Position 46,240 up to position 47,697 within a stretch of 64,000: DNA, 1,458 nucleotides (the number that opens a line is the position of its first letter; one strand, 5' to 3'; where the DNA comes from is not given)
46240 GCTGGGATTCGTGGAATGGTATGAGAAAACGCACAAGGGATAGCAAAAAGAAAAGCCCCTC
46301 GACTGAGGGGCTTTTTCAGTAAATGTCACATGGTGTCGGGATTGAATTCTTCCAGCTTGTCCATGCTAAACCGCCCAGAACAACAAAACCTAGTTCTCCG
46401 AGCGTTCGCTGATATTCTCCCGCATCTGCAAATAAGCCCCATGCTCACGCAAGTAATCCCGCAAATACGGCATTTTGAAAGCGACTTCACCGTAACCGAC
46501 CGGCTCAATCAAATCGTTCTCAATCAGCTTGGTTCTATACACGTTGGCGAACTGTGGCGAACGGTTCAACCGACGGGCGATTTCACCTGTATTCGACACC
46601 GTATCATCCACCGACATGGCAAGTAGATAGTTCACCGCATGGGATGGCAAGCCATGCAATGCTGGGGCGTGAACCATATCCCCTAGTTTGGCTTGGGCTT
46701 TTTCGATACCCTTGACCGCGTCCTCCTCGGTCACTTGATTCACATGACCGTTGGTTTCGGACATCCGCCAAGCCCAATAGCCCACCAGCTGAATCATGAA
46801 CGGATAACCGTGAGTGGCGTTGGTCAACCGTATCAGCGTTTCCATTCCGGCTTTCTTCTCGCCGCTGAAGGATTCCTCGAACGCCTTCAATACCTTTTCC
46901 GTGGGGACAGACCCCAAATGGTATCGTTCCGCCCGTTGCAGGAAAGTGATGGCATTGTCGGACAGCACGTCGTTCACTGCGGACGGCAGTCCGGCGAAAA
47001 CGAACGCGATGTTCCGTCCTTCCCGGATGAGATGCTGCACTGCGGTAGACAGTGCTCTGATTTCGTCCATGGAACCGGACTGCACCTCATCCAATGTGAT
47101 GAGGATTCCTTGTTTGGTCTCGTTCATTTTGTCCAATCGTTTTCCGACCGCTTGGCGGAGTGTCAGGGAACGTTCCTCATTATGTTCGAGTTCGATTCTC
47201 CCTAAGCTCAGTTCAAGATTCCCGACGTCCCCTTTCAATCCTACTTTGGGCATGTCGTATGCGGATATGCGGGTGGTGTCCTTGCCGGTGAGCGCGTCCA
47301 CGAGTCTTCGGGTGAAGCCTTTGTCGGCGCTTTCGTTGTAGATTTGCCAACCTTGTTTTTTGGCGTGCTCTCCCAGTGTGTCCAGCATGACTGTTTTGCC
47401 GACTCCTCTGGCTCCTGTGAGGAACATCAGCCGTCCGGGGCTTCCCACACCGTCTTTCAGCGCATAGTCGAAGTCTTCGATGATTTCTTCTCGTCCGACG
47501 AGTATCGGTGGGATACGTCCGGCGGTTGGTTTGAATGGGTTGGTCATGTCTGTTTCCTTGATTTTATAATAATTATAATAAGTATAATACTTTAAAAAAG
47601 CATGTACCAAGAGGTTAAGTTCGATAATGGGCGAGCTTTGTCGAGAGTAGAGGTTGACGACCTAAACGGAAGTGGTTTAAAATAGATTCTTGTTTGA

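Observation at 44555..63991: Array of about 13 copies of a conserved extended -10 promoter plus leader motif driving a one-directional run of more than 30 small ORFs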

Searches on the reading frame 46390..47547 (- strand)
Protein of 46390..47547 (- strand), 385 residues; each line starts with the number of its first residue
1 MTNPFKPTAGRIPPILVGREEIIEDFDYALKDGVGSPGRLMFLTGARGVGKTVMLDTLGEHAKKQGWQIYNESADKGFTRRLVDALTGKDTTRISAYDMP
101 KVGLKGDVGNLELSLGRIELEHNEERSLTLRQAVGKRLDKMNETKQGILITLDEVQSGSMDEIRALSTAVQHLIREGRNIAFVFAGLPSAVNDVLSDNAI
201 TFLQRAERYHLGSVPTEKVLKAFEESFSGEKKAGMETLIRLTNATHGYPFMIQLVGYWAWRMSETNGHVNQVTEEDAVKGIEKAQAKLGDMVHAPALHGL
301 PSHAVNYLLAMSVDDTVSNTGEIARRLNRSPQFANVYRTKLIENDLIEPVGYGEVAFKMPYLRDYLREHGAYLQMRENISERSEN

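Call 79: search_protein_families(library=pfam, proteins=[window:46390-47547:-], max_evalue=1)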
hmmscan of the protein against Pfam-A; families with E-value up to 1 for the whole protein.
window:46390-47547:- (385 aa): 21 families
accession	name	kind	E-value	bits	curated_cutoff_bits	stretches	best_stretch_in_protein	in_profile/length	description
PF13191.12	AAA_16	-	1.9e-12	48.4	32.6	1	16-171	2-160/167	AAA ATPase domain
PF13173.12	AAA_14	-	5.9e-08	33.2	27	2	39-64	3-28/129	AAA domain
PF13401.12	AAA_22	-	8e-07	29.9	27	1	38-190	5-126/130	AAA domain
PF01637.24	ATPase_2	-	0.00012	22.4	33.2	1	37-176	19-145/225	ATPase domain predominantly from Archaea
PF13604.12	AAA_30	-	0.00035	20.8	27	1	30-85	10-65/191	AAA domain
PF13245.12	AAA_19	-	0.00097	19.8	25.1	1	38-170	11-114/134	AAA domain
PF07693.20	KAP_NTPase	-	0.001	18.9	20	1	21-185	3-189/293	KAP family P-loop domain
PF01695.23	IstB_IS21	-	0.0048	16.9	24.1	1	42-114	96-168/238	IstB-like ATP binding protein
PF10923.14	BrxC_BrxD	-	0.0061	16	22.2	1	13-67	24-78/414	BREX system ATP-binding protein BrxC/D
PF25199.1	nSTAND_NTPase5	-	0.0084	16.4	34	1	31-87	34-91/145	Novel STAND NTPase 5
PF20720.3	nSTAND3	-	0.032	14.4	27.2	1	40-71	19-50/155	Novel STAND NTPase 3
PF03266.21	NTPase_1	-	0.039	14.2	23.9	1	41-69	2-30/168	NTPase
PF13481.12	AAA_25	-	0.041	14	27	1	33-157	28-154/195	AAA domain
PF10236.15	DAP3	-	0.042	13.5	23.1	1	38-69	23-54/311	Mitochondrial ribosomal death-associated protein 3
PF06745.19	ATPase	-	0.077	12.8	26.6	0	23-54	5-35/231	KaiC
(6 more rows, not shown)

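Call 80: search_solved_structures(query=window:46390-47547:-, max_evalue=1, show_alignments=2)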
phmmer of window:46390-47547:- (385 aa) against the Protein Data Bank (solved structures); distinct sequences matched with E-value up to 1: 5.
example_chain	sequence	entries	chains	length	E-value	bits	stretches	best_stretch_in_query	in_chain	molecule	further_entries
2hcb_A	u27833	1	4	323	0.0034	19.8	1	32-86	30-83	Chromosomal replication initiator protein dnaA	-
1l8q_A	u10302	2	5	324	0.0034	19.8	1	32-86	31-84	Chromosomal replication initiator protein dnaA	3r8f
2i3b_A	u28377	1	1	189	0.28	13.4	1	39-123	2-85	Human Cancer-Related NTPase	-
8qvt_A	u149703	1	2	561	0.68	12.2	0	289-341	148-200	cytokinin dehydrogenase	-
9s2c_A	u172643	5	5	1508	0.7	12.1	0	32-62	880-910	Pleiotropic ABC efflux transporter of multiple drugs CDR1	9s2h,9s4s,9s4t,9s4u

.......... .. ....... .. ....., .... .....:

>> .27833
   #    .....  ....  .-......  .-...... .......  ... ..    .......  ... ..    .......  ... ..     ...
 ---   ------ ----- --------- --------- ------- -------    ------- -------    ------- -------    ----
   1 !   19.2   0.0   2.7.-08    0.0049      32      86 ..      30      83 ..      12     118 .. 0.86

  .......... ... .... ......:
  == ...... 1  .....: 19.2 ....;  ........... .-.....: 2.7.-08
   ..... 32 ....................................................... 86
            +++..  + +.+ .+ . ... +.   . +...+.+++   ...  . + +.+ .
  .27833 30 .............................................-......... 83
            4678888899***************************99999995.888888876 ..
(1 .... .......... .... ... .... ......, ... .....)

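Call 82: search_protein_families(library=ncbifam, proteins=[window:46390-47547:-], max_evalue=0.1)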
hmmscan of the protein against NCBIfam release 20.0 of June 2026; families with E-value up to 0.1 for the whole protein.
window:46390-47547:- (385 aa): 4 families
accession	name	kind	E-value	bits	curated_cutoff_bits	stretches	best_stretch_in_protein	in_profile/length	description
TIGR02928.1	TIGR02928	subfamily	5.1e-05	22.3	181.3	1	12-65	13-67/366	orc1/cdc6 family replication initiation protein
NF006585.0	PRK09111.1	equivalog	0.0067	15.1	604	0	102-191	495-584/616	DNA polymerase III subunit gamma/tau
TIGR03420.1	DnaA_homol_Hda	equivalog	0.043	13.3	194.8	0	38-70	38-70/226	DnaA regulatory inactivator Hda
TIGR00956.1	3a01205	subfamily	0.093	10.3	1959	0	32-62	783-813/1394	pleiotropic drug resistance family protein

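Call 88: predict_structure(protein=window:46390-47547:-)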
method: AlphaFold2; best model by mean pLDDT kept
length: 385 residues; sequences in the alignment: 1
mean_pLDDT: 37.4   pTM: 0.23
mean pLDDT of the five models: 37.4, 34.2, 32.3, 31.7, 30.4
residues with pLDDT >= 90: 0; 70-90: 0; 50-70: 4; < 50: 381
segments of 3 or more residues with pLDDT < 50: 1-366, 368-372, 378-385
pLDDT, mean of each block of 10 residues (from residue 1): 27 35 37 38 35 41 44 41 37 32 29 26 34 41 37 43 45 40 32 38 42 36 42 44 39 42 34 36 34 31 33 31 35 37 39 42 46 48 37
secondary structure, 60 per line:
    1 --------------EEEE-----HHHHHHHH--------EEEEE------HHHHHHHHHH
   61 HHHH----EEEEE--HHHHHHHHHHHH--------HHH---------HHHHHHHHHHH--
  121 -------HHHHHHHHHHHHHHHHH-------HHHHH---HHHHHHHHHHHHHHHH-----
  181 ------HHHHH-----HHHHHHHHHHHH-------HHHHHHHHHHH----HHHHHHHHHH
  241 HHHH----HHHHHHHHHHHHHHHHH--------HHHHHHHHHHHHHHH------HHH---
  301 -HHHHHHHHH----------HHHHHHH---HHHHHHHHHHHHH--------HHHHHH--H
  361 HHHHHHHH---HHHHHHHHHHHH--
elements in order: E15-18 H24-31 E40-44 H51-64 E69-73 H76-87 H108-118 H128-144 H152-156 H160-175 H187-191 H197-208 H216-226 H231-244 H249-265 H274-288 H302-310 H321-327 H331-343 H352-357 H360-368 H372-383

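Call 89: find_homologous_proteins(query=window:46390-47547:-, max_evalue=0.00001)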
Query window:46390-47547:- (385 aa): 1627 proteins with E <= 0.00001 among 7585 candidates; the best 120 are listed.
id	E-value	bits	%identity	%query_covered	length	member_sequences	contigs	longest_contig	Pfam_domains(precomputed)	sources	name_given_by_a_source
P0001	1.4e-243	826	95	100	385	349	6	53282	PF13173.13,PF13401.13,PF13191.13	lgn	-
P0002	8.8e-225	764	100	90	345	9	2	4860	PF13173.13,PF13401.13,PF13191.13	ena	-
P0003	5.3e-221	751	87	99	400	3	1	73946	PF13173.13,PF13401.13,PF13191.13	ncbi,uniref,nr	ncbi:AAA family ATPase [Bifidobacterium panos]|uniref:AAA ATPase n=1 Tax=Bifidobacterium panos TaxID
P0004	4.4e-210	715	83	99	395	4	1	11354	PF13173.13,PF13401.13,PF13191.13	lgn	-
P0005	2.2e-201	687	80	99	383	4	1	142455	PF13173.13,PF13191.13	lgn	-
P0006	6.8e-201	685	79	99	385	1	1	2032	PF13401.13,PF13191.13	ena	-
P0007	1.3e-200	684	79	99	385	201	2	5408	PF13401.13,PF13191.13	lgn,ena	-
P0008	3.3e-200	683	79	99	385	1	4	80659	PF13401.13,PF13191.13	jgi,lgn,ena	-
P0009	3.4e-200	683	79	99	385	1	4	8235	PF13401.13,PF13191.13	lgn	-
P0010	1.2e-199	681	78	99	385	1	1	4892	PF13401.13,PF13191.13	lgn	-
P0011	5.5e-198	676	78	99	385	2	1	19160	PF13401.13,PF13191.13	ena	-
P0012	2.0e-197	674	78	99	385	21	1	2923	PF13401.13,PF13191.13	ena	-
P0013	8.3e-190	649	78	95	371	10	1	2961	PF13401.13,PF13191.13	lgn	-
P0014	1.8e-184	631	94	78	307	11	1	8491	PF13173.13,PF13401.13,PF13191.13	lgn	-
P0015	2.8e-175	601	78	89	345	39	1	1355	PF13401.13,PF13191.13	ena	-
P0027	3.0e-128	446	57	98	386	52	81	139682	PF13173.13,PF13401.13,PF13191.13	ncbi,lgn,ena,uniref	ncbi:ATP-binding protein [Bifidobacterium thermophilum]|uniref:ATP-binding protein n=1 Tax=Bifidobac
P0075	1.1e-100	355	50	98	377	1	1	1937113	PF13401.13,PF13191.13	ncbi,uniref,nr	ncbi:ATPase AAA [Bombiscardovia apis]|uniref:ATPase AAA n=1 Tax=Bombiscardovia apis TaxID=2932182 Re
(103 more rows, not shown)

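Call 92: search_solved_structures(query=A1, max_evalue=1)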
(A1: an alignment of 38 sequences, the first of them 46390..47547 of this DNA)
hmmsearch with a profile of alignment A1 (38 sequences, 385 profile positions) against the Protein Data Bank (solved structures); distinct sequences matched with E-value up to 1: 24.
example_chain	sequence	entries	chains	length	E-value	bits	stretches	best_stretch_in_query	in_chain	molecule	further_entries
2hcb_A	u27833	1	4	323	0.0006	22.2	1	29-90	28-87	Chromosomal replication initiator protein dnaA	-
1l8q_A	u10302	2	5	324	0.0006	22.2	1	29-90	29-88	Chromosomal replication initiator protein dnaA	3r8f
1njf_A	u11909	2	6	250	0.0064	18.8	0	200-248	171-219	DNA polymerase III subunit gamma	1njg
1xxi_B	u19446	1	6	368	0.02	17.2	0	200-248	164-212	DNA polymerase III subunit gamma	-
9oyl_B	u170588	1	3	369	0.02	17.2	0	200-248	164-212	DNA polymerase III subunit tau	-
1jr3_A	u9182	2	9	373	0.021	17.1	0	200-248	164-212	DNA polymerase III subunit gamma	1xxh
3glh_B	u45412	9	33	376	0.022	17.1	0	200-248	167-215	DNA polymerase III subunit tau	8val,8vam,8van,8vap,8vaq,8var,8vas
8fnu_A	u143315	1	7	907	0.025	16.9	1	30-72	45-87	KAP NTPase domain-containing protein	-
3glf_B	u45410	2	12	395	0.026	16.8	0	200-248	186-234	DNA polymerase III subunit tau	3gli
3glg_B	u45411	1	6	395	0.026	16.8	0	200-248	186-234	DNA polymerase III subunit tau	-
8giy_B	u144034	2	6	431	0.033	16.5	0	200-248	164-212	DNA polymerase III subunit tau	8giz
9fi8_HA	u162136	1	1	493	0.036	16.4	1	36-73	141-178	Small ribosomal subunit protein mS29,mS29(DAP3)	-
9hqv_Br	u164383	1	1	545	0.042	16.1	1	36-73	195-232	Small ribosomal subunit protein mS29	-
8u9o_B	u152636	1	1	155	0.067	15.5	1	118-164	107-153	Anti-sigma-I factor RsgI9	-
8gj0_B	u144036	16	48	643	0.076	15.3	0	200-248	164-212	DNA polymerase III subunit tau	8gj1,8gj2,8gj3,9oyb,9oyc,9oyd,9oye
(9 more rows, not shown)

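Call 93: find_encoding_contigs(protein=P0003, flank=10000, max_places=1)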
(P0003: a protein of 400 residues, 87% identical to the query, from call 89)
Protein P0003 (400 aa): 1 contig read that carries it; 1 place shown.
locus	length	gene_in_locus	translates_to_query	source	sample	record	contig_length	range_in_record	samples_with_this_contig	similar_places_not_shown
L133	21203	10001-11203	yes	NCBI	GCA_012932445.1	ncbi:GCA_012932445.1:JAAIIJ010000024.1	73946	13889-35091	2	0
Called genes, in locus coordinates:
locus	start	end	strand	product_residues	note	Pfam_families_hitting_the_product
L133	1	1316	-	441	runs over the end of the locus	PF01637:ATPase_2 (weak), PF13173:AAA_14, PF13635:DUF4143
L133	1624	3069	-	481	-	PF07992:Pyr_redox_2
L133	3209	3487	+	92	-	PF04221:RelB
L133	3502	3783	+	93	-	PF15738:YafQ_toxin, PF05016:ParE_toxin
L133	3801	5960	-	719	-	PF00122:E1-E2_ATPase, PF00702:Hydrolase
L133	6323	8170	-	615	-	PF00089:Trypsin, PF13365:Trypsin_2, PF00595:PDZ (weak), PF13180:PDZ_2, PF17820:PDZ_6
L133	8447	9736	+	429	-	PF01702:TGT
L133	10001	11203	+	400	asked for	PF13191:AAA_16, PF13173:AAA_14 (faint), PF13401:AAA_22 (weak)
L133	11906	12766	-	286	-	PF00248:Aldo_ket_red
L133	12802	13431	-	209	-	PF12682:Flavodoxin_4, PF12724:Flavodoxin_5 (faint)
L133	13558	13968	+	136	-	PF13411:MerR_1, PF09278:MerR-DNA-bind (faint)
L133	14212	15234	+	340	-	PF00962:A_deaminase, PF19326:AMP_deaminase (weak)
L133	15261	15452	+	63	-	-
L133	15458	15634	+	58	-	-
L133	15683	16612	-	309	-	PF00892:EamA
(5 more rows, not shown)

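Call 94: find_encoding_contigs(protein=P0027, flank=10000, max_places=1)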
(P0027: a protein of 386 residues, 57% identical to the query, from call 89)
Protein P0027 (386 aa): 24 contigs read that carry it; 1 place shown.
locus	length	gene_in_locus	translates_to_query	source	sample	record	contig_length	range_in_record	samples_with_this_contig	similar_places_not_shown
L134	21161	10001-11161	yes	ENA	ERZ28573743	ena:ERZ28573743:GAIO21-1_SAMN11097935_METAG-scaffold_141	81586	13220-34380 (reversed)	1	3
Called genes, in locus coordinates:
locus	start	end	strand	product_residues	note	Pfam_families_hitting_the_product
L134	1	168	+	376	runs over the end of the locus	-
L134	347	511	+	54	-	-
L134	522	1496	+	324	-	PF07510:GmrSD_C (weak)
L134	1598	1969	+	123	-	PF05973:Gp49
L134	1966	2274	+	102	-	PF13744:HTH_37, PF01381:HTH_3, PF13413:HTH_25 (faint), PF13560:HTH_31 (weak)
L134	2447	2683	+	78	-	PF04545:Sigma70_r4 (faint), PF13744:HTH_37, PF12844:HTH_19 (weak), PF13560:HTH_31 (weak), PF01381:HTH_3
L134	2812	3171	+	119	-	-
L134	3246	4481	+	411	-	-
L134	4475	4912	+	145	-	-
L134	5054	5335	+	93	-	-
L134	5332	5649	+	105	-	-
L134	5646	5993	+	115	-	-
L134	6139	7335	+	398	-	PF00929:RNase_T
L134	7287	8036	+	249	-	PF27151:YagJ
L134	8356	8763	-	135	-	PF20573:DUF6782 (weak), PF06114:Peptidase_M78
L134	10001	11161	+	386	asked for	PF13191:AAA_16, PF13173:AAA_14 (faint), PF13401:AAA_22 (weak)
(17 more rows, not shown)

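Call 95: find_encoding_contigs(protein=P0075, flank=10000, max_places=1)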
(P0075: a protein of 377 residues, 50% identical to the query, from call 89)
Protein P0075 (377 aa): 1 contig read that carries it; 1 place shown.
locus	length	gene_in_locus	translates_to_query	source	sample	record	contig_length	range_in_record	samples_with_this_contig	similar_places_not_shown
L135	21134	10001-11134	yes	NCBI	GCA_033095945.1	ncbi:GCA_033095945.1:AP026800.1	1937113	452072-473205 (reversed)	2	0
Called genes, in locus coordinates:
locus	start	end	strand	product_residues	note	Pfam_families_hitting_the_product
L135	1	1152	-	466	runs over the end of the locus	PF00860:Xan_ur_permease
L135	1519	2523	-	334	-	PF03547:Mem_trans (weak)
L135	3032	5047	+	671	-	PF09479:Flg_new (weak), PF25390:WD40_RLD, PF25384:Alsin_RLD (faint), PF25390:WD40_RLD, PF13540:RCC1_2 (weak), PF00415:RCC1 (weak)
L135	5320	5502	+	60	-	-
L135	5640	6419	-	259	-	PF02463:SMC_N (weak), PF00005:ABC_tran, PF13304:AAA_21 (faint)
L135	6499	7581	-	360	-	PF00528:BPD_transp_1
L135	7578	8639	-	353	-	PF00528:BPD_transp_1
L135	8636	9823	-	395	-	PF12849:PBP_like_2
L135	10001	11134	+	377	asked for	PF13191:AAA_16, PF13401:AAA_22 (weak)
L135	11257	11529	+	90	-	-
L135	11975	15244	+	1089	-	PF25390:WD40_RLD, PF00415:RCC1, PF00415:RCC1, PF25390:WD40_RLD, PF09479:Flg_new, PF13540:RCC1_2, PF25390:WD40_RLD, PF00415:RCC1, +8 more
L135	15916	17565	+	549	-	PF00083:Sugar_tr (faint), PF07690:MFS_1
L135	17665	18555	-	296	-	PF07510:GmrSD_C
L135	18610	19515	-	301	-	PF00248:Aldo_ket_red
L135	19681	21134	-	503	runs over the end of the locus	PF02610:AraA_N, PF24856:AraA_central, PF11762:Arabinose_Iso_C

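Call 97: predict_structure(alignment_id=A1)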
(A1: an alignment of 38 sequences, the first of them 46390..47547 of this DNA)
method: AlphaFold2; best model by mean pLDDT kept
length: 385 residues; sequences in the alignment: 38
mean_pLDDT: 82.3   pTM: 0.75
mean pLDDT of the five models: 82.3, 81.5, 80.4, 79.4, 78.7
residues with pLDDT >= 90: 172; 70-90: 144; 50-70: 34; < 50: 35
segments of 3 or more residues with pLDDT < 50: 8-11, 91-121
pLDDT, mean of each block of 10 residues (from residue 1): 63 72 94 88 87 90 94 88 83 35 41 36 67 91 90 84 86 91 81 60 82 90 87 95 91 92 93 96 91 85 92 93 94 91 91 91 89 71 61
secondary structure, 60 per line:
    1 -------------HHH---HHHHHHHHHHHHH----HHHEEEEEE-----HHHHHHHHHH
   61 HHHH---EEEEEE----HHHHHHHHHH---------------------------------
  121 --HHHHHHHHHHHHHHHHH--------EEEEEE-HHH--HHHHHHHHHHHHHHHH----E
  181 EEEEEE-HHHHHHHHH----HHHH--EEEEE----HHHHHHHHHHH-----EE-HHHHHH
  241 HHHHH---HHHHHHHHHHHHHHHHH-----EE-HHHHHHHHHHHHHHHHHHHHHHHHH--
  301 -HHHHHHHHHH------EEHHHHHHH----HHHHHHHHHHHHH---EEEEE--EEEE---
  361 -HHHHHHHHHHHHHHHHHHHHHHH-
elements in order: H20-32 E40-45 H51-64 E68-73 H78-87 H123-139 E148-153 H160-175 E180-186 H188-196 H201-204 E207-211 H216-226 H235-245 H249-265 H274-298 H302-311 H320-326 H331-343 E347-351 E354-357 H362-384

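Call 99: fold_search(model_id=the predicted structure, library=pdb)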
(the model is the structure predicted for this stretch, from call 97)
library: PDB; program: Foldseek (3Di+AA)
matches with E <= 10: 1771; with E <= 0.001: 464
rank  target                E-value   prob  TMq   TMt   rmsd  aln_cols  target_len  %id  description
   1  1fnn_A                6.1e-11  1.00  0.49  0.49  12.1       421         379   16  CRYSTAL STRUCTURE OF CDC6P FROM PYROBACULUM AEROPHILUM (released 2000-10-04)
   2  2qby_A                2.9e-10  1.00  0.53  0.55   7.5       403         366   14  Crystal structure of a heterodimer of Cdc6/Orc1 initiators bound to origin DNA (from S. solfataricus) (released 2007-09-11)
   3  1w5t_C                4.2e-10  1.00  0.45  0.44  13.1       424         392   15  Structure of the Aeropyrum Pernix ORC2 protein (ADPNP-ADP complexes) (released 2004-10-05)
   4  1w5s_B                5.0e-10  1.00  0.55  0.54   6.8       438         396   13  Structure of the Aeropyrum Pernix ORC2 protein (ADP form) (released 2004-10-05)
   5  1w5t_A                8.4e-10  1.00  0.60  0.59   6.3       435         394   13  Structure of the Aeropyrum Pernix ORC2 protein (ADPNP-ADP complexes) (released 2004-10-05)
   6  7tjh_A                1.3e-09  1.00  0.44  0.36  13.7       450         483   11  S. cerevisiae ORC bound to 84 bp ARS1 DNA and Cdc6 (state 1) with flexible Orc6 N-terminal domain (released 2022-10-05)
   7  3pfi_A                1.3e-09  1.00  0.44  0.54   8.6       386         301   13  2.7 Angstrom resolution crystal structure of a probable holliday junction DNA helicase (ruvB) from Campylobacter jejun (released 2010-11-10)
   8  9gm5_A                1.3e-09  1.00  0.45  0.43  13.2       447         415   10  OCCM maturation intermediate stalled with an Arginine Finger mutation in Mcm5: Conformer 1 (released 2025-03-05)
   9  7jgr_A                1.6e-09  1.00  0.45  0.43  12.5       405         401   13  Structure of Drosophila ORC bound to DNA (84 bp) and Cdc6 (released 2020-09-09)
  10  7tjf_A                1.7e-09  1.00  0.45  0.37  13.3       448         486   11  S. cerevisiae ORC bound to 84 bp ARS1 DNA (released 2023-01-18)
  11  2fna_A                1.8e-09  1.00  0.57  0.61   7.8       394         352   15  Crystal structure of an archaeal aaa+ atpase (sso1545) from sulfolobus solfataricus p2 at 2.00 A resolution (released 2006-02-07)
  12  8efv_D                2.0e-09  1.00  0.43  0.54   9.1       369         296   15  Structure of single homo-hexameric Holliday junction ATP-dependent DNA helicase RuvB motor (released 2023-05-10)
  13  9gjw_A                2.8e-09  1.00  0.47  0.44  12.7       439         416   12  OCCM maturation intermediate stalled with an Arginine Finger mutation in Mcm2 (released 2025-03-05)
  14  1w5s_A                3.3e-09  1.00  0.49  0.48   8.6       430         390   16  Structure of the Aeropyrum Pernix ORC2 protein (ADP form) (released 2004-10-05)
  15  9bcx_B                4.0e-09  1.00  0.41  0.36  13.6       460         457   11  Cryo-EM structure of the S. cerevisiae ORC-Cdc6-Mcm2-7-DNA complex with a fully closed Mcm2-Mcm5 DNA entry gate (released 2025-01-01)
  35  2qby_B                5.6e-08  1.00  0.47  0.49   9.9       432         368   14  Crystal structure of a heterodimer of Cdc6/Orc1 initiators bound to origin DNA (from S. solfataricus) (released 2007-09-11)
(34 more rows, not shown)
